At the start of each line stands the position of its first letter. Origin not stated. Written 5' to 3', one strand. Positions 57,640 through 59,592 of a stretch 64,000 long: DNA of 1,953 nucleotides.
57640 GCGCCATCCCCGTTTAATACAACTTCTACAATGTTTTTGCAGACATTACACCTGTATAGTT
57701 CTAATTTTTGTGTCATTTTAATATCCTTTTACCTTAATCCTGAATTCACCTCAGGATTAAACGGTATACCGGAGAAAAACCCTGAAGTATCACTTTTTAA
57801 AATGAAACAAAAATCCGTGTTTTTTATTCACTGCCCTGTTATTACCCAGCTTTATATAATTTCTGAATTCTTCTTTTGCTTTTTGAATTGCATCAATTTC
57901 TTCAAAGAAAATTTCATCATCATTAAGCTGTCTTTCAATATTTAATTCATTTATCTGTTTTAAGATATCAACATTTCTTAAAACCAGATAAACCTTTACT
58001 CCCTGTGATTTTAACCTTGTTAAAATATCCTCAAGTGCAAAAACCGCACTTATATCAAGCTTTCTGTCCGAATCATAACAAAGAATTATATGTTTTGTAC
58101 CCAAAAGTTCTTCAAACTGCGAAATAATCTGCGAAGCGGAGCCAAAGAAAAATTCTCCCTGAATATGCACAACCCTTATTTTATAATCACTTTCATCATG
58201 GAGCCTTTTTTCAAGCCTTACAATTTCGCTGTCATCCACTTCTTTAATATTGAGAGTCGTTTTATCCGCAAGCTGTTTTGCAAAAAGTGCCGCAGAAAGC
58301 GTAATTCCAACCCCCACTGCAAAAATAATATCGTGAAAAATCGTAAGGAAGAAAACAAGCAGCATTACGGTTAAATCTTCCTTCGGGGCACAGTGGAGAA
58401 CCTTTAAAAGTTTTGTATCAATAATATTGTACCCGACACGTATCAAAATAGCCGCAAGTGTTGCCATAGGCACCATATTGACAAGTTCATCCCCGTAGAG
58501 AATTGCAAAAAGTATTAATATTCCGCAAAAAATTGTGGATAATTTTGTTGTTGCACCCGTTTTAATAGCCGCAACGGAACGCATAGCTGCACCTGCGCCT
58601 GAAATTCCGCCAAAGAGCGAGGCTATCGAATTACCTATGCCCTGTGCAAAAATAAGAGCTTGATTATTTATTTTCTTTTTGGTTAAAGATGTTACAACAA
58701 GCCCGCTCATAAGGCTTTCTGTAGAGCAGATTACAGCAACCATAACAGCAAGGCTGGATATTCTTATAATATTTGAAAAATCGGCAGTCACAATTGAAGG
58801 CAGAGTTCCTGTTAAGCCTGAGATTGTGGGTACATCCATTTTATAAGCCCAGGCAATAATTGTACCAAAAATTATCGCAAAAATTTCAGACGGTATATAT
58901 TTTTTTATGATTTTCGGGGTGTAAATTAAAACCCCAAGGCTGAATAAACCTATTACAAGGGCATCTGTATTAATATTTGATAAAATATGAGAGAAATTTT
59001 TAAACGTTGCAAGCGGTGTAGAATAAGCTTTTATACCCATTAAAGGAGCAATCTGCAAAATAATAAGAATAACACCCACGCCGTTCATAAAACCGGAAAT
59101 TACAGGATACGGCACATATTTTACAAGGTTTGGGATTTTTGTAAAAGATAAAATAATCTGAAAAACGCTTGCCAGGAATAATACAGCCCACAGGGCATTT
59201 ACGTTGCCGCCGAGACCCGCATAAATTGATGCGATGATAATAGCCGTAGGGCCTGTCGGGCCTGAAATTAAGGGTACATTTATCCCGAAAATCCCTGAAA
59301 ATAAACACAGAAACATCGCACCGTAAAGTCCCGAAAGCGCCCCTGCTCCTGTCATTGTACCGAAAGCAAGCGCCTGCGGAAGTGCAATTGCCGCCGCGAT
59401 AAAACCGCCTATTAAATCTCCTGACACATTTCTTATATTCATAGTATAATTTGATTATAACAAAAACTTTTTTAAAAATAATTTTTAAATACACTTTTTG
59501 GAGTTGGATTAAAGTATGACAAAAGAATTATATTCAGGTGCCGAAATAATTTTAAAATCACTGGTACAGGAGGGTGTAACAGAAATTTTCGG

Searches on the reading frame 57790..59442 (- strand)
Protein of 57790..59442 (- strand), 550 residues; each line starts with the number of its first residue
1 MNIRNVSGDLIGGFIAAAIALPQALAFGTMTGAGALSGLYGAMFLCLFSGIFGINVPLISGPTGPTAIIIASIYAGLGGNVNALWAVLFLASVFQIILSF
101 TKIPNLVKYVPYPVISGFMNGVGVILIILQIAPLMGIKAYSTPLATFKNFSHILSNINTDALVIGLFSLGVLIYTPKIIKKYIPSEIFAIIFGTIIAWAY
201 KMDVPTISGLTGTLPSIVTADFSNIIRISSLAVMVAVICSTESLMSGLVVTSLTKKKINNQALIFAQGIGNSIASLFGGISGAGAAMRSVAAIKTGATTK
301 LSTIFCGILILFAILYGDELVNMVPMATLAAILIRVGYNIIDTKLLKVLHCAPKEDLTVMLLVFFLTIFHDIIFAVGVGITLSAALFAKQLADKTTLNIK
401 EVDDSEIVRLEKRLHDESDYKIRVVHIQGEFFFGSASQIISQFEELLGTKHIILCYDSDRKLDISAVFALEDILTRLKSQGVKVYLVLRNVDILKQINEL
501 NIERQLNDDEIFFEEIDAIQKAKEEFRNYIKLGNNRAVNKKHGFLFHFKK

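Call 35: find_encoding_contigs(protein=window:57790-59442:-, flank=10000, max_places=1)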
Protein window:57790-59442:- (550 aa): 9 contigs read that carry it; 1 place shown.
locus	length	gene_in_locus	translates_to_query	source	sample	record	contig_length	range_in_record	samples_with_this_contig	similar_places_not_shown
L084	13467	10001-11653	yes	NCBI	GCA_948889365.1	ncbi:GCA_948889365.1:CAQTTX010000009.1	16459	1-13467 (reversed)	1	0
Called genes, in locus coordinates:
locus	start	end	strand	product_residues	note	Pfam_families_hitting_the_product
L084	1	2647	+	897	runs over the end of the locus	-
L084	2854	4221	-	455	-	PF10396:TrmE_N, PF12631:MnmE_helical, PF01926:MMR_HSR1, PF02421:FeoB_N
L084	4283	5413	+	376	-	PF02096:60KD_IMP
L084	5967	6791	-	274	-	PF04542:Sigma70_r2, PF04539:Sigma70_r3, PF08281:Sigma70_r4_2, PF04545:Sigma70_r4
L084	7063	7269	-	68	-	PF20075:DUF6471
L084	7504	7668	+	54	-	-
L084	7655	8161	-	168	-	PF01842:ACT, PF22629:ACT_AHAS_ss, PF13710:ACT_5, PF10369:ALS_ss_C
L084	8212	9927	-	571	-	PF02776:TPP_enzyme_N, PF00205:TPP_enzyme_M, PF02775:TPP_enzyme_C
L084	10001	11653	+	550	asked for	PF00916:Sulfate_transp, PF01740:STAS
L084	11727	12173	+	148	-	PF06397:Desulfoferrod_N, PF01880:Desulfoferrodox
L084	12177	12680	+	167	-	PF00210:Ferritin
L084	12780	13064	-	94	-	PF01381:HTH_3 (weak)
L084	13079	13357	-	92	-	PF05015:HigB-like_toxin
